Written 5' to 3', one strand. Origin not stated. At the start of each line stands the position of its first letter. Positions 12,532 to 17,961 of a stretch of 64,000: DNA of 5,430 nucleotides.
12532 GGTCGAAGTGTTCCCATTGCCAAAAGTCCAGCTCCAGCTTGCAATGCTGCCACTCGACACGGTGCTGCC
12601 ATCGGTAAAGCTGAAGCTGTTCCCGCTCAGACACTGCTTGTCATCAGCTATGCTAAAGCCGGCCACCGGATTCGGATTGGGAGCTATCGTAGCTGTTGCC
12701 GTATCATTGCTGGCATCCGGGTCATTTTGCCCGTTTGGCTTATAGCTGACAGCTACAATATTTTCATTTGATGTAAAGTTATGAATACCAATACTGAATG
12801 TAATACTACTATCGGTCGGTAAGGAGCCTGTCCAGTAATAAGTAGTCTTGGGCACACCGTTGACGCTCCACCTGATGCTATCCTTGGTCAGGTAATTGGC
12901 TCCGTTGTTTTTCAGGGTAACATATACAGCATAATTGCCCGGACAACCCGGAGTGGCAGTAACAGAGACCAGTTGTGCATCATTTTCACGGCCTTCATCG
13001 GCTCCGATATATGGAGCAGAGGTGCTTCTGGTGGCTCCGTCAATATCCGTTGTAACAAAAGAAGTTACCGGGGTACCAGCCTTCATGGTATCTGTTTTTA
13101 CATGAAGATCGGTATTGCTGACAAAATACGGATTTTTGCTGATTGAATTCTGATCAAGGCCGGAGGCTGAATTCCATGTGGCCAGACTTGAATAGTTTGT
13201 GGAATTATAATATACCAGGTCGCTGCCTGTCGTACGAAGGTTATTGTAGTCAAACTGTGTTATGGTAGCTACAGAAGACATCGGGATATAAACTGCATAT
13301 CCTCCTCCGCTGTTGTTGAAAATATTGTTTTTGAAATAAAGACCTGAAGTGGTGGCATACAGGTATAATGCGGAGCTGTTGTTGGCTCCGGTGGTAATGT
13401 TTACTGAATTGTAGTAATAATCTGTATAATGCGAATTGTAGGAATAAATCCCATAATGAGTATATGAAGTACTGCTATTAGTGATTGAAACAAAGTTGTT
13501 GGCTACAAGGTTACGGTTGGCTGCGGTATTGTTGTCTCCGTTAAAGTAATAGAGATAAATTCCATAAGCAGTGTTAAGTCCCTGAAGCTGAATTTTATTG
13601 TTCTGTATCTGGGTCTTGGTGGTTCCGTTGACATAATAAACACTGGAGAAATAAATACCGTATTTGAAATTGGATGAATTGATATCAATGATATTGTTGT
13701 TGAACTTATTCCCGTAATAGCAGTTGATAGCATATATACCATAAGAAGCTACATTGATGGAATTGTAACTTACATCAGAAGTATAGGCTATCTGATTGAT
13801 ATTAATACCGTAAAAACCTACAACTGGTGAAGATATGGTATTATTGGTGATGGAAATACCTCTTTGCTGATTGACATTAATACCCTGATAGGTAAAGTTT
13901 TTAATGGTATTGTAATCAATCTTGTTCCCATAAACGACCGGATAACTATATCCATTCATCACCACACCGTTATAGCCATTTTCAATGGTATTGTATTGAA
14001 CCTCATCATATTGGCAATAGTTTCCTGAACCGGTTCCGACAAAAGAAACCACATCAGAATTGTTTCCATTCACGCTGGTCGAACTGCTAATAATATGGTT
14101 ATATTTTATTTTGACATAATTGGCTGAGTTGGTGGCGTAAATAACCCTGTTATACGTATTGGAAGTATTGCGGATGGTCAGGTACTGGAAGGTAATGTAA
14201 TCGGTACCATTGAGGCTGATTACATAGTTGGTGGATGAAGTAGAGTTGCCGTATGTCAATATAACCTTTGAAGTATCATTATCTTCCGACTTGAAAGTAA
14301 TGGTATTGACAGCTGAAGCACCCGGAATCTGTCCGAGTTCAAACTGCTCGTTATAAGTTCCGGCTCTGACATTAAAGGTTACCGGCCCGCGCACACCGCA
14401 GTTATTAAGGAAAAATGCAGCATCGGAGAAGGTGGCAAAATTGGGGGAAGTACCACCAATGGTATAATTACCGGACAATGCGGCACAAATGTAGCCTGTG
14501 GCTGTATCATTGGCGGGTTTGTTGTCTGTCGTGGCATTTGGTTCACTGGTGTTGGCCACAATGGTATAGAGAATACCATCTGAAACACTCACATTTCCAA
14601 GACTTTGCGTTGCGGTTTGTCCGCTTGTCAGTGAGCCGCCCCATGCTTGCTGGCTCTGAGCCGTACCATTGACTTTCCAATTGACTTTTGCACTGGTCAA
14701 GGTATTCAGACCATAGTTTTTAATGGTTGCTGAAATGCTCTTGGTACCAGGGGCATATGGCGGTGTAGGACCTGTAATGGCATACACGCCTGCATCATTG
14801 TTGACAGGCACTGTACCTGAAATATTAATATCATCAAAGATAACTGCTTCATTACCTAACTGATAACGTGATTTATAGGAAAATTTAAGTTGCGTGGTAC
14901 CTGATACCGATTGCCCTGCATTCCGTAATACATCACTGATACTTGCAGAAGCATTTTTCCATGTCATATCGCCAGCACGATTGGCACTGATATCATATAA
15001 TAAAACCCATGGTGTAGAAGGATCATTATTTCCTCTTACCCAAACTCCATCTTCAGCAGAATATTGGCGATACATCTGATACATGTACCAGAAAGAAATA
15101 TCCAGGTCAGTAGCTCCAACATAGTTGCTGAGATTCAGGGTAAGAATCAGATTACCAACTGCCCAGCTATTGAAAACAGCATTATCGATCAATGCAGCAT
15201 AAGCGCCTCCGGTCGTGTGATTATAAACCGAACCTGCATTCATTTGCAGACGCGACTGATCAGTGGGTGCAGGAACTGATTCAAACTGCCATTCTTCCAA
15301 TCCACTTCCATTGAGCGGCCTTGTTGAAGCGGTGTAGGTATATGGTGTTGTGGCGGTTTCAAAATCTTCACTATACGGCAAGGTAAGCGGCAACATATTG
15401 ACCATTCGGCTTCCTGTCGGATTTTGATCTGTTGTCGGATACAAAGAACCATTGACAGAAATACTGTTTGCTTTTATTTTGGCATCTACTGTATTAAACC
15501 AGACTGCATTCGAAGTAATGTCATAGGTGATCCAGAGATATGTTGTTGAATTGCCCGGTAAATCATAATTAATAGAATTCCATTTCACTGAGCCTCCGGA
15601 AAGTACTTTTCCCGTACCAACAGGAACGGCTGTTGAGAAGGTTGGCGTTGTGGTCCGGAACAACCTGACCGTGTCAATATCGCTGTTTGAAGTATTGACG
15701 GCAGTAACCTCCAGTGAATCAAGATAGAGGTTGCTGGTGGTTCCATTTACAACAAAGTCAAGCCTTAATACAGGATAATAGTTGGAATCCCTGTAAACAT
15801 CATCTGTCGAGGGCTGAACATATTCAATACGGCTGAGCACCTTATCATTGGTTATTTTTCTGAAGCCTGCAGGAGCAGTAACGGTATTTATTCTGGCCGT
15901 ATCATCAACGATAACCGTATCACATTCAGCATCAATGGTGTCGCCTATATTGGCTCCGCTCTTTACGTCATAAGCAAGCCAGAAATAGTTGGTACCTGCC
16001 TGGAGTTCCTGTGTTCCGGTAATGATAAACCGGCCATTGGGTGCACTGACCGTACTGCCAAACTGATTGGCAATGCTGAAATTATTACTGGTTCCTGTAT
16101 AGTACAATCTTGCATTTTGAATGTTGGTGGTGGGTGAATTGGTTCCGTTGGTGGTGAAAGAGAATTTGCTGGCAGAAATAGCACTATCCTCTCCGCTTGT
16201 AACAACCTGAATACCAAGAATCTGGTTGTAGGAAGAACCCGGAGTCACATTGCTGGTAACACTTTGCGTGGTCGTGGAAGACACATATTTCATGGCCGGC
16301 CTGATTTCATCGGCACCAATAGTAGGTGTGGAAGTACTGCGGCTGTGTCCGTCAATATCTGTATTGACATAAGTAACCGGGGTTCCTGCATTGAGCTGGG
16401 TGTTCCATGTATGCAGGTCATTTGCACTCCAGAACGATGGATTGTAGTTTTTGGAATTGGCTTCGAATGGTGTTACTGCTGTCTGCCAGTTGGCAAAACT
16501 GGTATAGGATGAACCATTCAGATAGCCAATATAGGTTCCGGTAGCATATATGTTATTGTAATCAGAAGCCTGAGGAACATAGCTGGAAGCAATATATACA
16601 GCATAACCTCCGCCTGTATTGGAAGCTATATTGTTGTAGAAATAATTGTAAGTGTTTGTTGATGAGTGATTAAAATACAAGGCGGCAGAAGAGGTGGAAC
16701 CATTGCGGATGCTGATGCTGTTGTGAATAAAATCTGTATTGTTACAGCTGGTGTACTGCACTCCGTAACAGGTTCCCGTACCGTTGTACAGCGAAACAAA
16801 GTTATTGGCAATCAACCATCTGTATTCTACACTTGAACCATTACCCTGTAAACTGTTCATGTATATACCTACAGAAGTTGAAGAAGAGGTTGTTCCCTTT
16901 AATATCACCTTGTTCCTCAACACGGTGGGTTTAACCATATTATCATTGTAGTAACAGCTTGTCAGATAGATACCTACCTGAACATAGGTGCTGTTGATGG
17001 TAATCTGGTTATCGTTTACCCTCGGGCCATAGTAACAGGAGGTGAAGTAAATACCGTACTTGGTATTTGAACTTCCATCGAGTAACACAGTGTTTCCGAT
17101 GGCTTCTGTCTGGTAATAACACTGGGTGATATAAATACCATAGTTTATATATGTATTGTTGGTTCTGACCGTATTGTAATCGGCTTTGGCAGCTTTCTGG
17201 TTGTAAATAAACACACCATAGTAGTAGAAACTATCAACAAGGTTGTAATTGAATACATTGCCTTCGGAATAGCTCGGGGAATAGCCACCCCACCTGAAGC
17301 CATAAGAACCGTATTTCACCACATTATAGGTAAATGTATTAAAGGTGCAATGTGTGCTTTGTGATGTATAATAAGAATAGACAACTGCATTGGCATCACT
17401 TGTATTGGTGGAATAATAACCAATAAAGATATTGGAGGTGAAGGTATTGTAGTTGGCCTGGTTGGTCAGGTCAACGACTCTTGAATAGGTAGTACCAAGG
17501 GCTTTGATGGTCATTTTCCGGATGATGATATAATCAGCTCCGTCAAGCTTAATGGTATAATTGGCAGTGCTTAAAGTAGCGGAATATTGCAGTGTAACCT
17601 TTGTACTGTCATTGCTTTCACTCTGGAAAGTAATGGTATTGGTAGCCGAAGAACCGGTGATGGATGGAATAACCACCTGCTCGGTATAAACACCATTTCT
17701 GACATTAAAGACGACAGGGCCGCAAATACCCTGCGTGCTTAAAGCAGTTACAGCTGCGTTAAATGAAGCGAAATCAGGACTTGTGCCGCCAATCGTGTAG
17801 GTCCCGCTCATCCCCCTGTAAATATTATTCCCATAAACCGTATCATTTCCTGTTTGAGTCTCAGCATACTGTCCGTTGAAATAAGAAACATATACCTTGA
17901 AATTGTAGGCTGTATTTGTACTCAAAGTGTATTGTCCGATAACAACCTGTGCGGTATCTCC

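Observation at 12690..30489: Unannotated ~600-aa supermodule repeated nine times in the N-terminal 5900 residues of the 9405-aa protein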

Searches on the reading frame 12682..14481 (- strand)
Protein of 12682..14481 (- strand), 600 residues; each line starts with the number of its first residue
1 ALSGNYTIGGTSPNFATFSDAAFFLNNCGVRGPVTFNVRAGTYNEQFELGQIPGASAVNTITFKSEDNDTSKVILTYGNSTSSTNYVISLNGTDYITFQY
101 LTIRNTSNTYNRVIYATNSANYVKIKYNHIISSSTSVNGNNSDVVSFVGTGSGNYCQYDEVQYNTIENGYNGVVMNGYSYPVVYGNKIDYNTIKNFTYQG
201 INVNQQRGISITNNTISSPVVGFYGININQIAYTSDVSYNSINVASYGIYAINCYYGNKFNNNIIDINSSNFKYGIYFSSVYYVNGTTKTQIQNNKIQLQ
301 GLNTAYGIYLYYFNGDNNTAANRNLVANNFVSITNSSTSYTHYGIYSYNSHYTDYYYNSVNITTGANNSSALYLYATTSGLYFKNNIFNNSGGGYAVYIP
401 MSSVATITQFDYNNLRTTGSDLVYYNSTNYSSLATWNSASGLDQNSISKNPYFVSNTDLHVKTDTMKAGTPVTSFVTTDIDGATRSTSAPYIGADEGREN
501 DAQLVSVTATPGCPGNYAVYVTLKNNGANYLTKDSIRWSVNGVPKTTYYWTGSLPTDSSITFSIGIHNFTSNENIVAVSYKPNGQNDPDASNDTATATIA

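Call 8: search_protein_families(library=pfam, proteins=[window:12682-14481:-], max_evalue=0.1)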
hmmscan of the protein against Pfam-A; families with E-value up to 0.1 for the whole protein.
window:12682-14481:- (600 aa): 2 families
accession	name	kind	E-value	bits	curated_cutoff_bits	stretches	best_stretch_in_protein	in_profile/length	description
PF13229.12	Beta_helix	-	0.00041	20.5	25.9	1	114-297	3-158/158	Right handed beta helix region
PF09394.16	Inhibitor_I42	-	0.067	13.9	27.2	0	43-84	39-80/91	Chagasin family peptidase inhibitor I42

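Call 9: search_protein_families(library=ncbifam, proteins=[window:12682-14481:-], max_evalue=0.1)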
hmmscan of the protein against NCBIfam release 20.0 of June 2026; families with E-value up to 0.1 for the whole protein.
window:12682-14481:- (600 aa): 0 families

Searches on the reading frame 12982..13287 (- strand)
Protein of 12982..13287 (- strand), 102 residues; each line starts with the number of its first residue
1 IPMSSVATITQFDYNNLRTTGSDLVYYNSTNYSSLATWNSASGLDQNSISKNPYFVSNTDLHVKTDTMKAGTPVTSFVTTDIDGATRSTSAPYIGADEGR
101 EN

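Call 34: search_protein_families(library=ncbifam, proteins=[window:12982-13287:-], max_evalue=10)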
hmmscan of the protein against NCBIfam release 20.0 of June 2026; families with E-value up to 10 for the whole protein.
seq(102 aa): 0 families

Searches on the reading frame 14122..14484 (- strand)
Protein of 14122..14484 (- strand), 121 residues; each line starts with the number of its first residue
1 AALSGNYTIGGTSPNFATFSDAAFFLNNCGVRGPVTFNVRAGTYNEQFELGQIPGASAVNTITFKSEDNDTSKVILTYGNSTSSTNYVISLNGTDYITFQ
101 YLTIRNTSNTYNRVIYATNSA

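Call 57: search_protein_families(library=pfam, proteins=[window:14122-14484:-], max_evalue=1)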
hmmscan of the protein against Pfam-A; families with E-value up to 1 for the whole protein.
seq(121 aa): 2 families
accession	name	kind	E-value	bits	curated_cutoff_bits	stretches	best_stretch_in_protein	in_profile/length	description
PF09394.16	Inhibitor_I42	-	0.093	13.5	27.2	1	44-85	39-80/91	Chagasin family peptidase inhibitor I42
PF21385.2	ACCA_BT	-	0.1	12.9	27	1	38-95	19-75/120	Acetyl-CoA carboxylase, BT domain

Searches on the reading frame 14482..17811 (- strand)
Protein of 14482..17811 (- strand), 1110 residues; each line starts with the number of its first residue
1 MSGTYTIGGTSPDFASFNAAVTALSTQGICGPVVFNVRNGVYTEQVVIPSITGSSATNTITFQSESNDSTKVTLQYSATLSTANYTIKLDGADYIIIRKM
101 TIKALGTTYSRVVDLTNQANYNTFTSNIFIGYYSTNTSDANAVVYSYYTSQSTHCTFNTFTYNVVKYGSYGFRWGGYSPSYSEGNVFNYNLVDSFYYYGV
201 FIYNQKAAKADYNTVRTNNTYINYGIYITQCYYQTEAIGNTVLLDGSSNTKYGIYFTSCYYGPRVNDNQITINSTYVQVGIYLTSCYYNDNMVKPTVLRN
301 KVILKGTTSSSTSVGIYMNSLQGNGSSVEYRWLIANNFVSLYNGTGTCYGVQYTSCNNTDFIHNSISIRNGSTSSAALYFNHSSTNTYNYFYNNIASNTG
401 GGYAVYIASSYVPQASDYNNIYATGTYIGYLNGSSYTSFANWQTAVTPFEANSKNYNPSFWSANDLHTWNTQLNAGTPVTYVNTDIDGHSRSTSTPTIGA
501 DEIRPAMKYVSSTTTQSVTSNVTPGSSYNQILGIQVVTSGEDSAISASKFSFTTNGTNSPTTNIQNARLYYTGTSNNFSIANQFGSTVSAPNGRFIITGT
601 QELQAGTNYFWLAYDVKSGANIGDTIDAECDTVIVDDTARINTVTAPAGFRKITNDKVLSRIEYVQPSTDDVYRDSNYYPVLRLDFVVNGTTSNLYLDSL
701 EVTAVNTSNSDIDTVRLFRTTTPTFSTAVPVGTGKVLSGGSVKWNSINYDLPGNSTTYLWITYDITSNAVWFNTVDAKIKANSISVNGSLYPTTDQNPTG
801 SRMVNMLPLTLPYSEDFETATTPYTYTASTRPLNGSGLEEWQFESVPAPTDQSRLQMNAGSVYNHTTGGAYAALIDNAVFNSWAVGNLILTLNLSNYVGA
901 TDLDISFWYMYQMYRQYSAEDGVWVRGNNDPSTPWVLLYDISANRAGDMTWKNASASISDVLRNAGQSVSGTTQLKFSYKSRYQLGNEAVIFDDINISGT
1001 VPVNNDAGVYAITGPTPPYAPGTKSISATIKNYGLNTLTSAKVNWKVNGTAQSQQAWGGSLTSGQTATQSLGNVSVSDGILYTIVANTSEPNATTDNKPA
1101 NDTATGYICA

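Call 8: search_protein_families(library=pfam, proteins=[window:14482-17811:-], max_evalue=0.1)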
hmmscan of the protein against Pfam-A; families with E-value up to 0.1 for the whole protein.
window:14482-17811:- (1110 aa): 1 family
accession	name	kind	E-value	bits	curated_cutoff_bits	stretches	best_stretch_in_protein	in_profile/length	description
PF14873.11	BNR_assoc_N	-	1.2e-17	64.5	25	1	522-637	13-151/153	N-terminal domain of BNR-repeat neuraminidase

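Call 9: search_protein_families(library=ncbifam, proteins=[window:14482-17811:-], max_evalue=0.1)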
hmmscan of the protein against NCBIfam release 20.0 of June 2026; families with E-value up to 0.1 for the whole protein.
window:14482-17811:- (1110 aa): 0 families

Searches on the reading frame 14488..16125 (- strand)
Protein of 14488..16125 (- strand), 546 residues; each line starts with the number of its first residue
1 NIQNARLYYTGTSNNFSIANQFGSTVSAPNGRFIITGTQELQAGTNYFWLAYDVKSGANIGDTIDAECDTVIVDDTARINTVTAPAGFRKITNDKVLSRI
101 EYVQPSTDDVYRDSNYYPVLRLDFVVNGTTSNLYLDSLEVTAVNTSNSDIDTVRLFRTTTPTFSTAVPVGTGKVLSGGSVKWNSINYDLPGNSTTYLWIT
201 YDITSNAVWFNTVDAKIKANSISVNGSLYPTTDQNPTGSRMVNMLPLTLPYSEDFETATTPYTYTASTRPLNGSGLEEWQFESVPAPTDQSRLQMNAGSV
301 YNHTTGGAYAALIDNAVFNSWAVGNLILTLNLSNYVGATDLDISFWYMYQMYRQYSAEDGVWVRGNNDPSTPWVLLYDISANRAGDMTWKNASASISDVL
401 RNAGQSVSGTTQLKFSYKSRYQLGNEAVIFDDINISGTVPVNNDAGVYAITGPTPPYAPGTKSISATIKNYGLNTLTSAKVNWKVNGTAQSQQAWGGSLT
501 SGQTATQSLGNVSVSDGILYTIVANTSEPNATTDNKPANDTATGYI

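Call 16: search_protein_families(library=pfam, proteins=[window:14488-16125:-], max_evalue=0.01)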
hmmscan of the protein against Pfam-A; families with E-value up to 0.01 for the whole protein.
window:14488-16125:- (546 aa): 1 family
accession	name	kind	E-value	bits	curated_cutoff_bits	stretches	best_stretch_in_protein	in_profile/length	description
PF14873.11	BNR_assoc_N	-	6e-15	55.7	25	1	2-75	53-151/153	N-terminal domain of BNR-repeat neuraminidase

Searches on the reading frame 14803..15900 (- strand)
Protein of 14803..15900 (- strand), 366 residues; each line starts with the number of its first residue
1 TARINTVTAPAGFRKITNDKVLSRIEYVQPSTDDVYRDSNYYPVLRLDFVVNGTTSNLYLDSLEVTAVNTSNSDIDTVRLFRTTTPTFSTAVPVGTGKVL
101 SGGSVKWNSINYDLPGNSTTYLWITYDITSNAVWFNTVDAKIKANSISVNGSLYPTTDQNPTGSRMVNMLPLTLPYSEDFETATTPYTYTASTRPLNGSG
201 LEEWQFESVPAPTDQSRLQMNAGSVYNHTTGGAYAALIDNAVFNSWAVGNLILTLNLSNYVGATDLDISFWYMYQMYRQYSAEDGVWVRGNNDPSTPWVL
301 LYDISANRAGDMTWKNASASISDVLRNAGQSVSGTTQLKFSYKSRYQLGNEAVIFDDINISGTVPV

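Call 73: search_protein_families(library=pfam, proteins=[window:14803-15900:-], max_evalue=0.1)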
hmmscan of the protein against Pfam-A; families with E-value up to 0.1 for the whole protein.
window:14803-15900:- (366 aa): 1 family
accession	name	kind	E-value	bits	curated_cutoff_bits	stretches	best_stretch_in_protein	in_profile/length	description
PF14873.11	BNR_assoc_N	-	0.00061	19.9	25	0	32-85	10-63/153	N-terminal domain of BNR-repeat neuraminidase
